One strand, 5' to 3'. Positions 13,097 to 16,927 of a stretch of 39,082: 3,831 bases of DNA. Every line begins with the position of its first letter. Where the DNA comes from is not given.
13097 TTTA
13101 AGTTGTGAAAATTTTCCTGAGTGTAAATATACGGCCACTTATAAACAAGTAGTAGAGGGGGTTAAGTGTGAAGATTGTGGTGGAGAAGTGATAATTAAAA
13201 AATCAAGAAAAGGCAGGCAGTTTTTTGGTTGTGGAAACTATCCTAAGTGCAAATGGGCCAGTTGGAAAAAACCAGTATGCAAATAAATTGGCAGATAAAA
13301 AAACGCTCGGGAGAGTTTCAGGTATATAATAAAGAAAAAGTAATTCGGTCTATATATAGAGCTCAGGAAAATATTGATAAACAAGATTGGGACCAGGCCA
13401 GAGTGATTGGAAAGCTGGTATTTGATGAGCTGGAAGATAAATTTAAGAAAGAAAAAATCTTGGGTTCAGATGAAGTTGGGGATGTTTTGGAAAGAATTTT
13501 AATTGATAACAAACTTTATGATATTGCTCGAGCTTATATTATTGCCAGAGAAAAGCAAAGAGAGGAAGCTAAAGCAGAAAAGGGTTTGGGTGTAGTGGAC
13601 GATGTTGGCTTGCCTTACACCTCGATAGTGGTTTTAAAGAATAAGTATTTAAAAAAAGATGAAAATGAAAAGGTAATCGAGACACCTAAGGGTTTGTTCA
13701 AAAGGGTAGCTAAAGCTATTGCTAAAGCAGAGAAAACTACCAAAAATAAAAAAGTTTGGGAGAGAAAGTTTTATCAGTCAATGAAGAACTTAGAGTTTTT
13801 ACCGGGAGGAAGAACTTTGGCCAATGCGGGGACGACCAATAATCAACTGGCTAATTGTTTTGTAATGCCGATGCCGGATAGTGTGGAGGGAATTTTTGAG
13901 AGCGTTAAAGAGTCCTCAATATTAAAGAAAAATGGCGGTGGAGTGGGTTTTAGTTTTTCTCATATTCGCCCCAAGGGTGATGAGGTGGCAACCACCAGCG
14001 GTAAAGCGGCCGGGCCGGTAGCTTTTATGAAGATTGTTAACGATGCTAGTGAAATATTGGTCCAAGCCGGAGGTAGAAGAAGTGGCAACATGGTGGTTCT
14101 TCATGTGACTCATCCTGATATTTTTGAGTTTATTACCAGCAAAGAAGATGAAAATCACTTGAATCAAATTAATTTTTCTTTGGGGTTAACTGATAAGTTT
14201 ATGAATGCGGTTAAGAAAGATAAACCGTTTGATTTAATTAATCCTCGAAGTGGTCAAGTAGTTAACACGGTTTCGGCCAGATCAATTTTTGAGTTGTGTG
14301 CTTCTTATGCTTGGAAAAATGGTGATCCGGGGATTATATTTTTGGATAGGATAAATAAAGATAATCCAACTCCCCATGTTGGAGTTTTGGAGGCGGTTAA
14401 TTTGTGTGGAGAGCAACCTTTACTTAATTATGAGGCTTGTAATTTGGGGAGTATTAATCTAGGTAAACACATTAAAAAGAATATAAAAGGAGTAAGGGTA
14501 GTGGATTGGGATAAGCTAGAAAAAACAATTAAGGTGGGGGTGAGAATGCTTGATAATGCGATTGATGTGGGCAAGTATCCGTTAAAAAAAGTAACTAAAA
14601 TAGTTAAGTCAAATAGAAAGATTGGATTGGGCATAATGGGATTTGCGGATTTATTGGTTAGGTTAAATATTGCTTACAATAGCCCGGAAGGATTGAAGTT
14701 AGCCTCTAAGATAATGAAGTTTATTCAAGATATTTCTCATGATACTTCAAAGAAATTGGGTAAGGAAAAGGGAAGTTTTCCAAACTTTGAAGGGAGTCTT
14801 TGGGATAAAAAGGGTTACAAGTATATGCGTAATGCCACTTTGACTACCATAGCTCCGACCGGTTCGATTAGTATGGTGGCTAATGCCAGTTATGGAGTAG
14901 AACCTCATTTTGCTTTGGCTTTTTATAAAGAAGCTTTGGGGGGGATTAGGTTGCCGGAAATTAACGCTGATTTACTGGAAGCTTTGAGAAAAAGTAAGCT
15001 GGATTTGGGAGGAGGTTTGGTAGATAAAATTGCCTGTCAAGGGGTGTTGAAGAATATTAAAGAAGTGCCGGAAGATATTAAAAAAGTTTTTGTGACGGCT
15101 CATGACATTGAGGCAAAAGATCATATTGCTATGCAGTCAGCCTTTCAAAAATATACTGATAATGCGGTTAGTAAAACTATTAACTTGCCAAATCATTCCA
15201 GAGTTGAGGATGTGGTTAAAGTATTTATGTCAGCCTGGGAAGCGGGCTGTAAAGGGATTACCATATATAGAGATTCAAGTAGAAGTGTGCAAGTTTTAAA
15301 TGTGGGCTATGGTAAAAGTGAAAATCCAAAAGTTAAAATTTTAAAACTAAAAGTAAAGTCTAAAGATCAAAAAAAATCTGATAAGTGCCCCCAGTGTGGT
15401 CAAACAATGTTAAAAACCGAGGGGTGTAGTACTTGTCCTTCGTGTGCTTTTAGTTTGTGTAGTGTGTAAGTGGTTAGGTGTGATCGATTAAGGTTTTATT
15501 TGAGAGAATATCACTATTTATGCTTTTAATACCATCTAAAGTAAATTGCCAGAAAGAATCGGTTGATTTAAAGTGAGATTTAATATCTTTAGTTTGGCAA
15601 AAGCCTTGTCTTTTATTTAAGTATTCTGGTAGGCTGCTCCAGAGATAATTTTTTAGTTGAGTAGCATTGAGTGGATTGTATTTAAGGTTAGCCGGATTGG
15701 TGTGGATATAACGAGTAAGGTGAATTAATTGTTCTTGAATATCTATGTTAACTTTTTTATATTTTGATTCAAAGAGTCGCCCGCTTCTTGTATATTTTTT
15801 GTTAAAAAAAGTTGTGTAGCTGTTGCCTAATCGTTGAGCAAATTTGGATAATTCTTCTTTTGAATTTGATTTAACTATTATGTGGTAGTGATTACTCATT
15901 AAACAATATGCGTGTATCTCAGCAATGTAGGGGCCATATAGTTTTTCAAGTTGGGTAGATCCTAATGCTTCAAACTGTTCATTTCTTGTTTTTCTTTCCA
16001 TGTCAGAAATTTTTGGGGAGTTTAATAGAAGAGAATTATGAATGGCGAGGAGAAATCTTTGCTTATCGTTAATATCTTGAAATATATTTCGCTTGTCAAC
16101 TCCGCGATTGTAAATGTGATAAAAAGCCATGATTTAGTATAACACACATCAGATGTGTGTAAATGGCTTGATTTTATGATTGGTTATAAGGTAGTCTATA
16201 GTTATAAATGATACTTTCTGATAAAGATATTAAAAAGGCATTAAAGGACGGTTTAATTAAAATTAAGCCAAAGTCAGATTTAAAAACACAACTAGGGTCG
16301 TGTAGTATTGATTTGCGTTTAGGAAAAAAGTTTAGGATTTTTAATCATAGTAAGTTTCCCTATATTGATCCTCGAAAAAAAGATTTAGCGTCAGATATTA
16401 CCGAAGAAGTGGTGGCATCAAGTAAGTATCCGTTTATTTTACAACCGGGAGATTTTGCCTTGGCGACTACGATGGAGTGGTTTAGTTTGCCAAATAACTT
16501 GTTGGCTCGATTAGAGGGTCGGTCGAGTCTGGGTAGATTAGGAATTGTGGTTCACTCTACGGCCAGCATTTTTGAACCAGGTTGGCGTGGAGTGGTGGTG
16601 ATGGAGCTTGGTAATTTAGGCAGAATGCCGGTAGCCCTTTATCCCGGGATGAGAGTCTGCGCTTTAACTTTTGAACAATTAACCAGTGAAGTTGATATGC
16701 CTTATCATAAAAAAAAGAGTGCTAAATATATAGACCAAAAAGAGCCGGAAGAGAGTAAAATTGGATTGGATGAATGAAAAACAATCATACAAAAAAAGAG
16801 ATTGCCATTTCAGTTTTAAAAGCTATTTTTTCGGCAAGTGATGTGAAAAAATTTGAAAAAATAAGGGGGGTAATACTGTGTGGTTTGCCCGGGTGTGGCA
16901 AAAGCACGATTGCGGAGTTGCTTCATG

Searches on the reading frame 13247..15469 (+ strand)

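Call 70: search_protein_families(library=pfam, proteins=[window:13247-15469:+], max_evalue=0.001)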
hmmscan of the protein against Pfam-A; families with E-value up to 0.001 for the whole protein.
window:13247-15469:+ (740 aa): 3 families
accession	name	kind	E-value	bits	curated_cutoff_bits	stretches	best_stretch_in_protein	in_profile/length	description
PF02867.20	Ribonuc_red_lgC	-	5.1e-129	431.7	23.9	1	203-674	2-523/523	Ribonucleotide reductase, barrel domain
PF00317.26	Ribonuc_red_lgN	-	6.1e-22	77.9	28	1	123-198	4-76/77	Ribonucleotide reductase, all-alpha domain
PF03477.21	ATP-cone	-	1.7e-10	41.7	25.8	1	16-105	2-87/88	ATP cone domain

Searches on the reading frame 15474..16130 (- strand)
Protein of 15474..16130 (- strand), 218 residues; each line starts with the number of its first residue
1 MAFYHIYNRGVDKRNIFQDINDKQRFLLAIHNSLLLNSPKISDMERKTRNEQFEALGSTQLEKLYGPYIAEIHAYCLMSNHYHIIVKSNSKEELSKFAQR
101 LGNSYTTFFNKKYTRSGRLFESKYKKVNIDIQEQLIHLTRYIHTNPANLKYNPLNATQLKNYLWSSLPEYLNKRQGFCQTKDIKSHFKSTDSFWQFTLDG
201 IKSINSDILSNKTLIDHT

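Call 70: search_protein_families(library=pfam, proteins=[window:15474-16130:-], max_evalue=0.001)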
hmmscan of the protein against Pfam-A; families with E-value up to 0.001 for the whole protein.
window:15474-16130:- (218 aa): 1 family
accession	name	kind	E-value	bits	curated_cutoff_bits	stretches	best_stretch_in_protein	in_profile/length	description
PF01797.21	Y1_Tnp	-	1.1e-08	35.6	23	1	63-144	34-120/121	Transposase IS200 like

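Call 72: search_protein_families(library=ncbifam, proteins=[window:15474-16130:-], max_evalue=0.1)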
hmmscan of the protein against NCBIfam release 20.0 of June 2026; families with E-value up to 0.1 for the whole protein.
window:15474-16130:- (218 aa): 2 families
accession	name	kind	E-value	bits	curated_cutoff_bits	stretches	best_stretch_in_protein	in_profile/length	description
NF047646.1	REP_Tyr_transpos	equivalog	1.7e-10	41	80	1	59-148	36-133/146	REP-associated tyrosine transposase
NF002336.0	PRK01294.1-4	equivalog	0.0079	15.3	542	1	80-211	80-207/343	lipase secretion chaperone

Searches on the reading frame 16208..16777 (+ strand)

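Call 71: search_protein_families(library=pfam, proteins=[window:16208-16777:+], max_evalue=0.001)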
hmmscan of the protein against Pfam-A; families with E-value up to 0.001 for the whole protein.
window:16208-16777:+ (189 aa): 4 families
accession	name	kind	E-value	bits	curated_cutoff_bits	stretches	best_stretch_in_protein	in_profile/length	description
PF22769.1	DCD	-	3.5e-44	151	27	1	2-158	1-153/153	dCTP deaminase-like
PF06559.16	DCD_N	-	1.4e-07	32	21.4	1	2-116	4-116/164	2'-deoxycytidine 5'-triphosphate deaminase (DCD) N-terminal domain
PF00692.24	dUTPase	-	7.3e-07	29.5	22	1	72-162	20-109/129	dUTPase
PF22569.1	DCD_C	-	0.00028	20.7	22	1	42-177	44-184/192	2'-deoxycytidine 5'-triphosphate deaminase (DCD), C-terminal domain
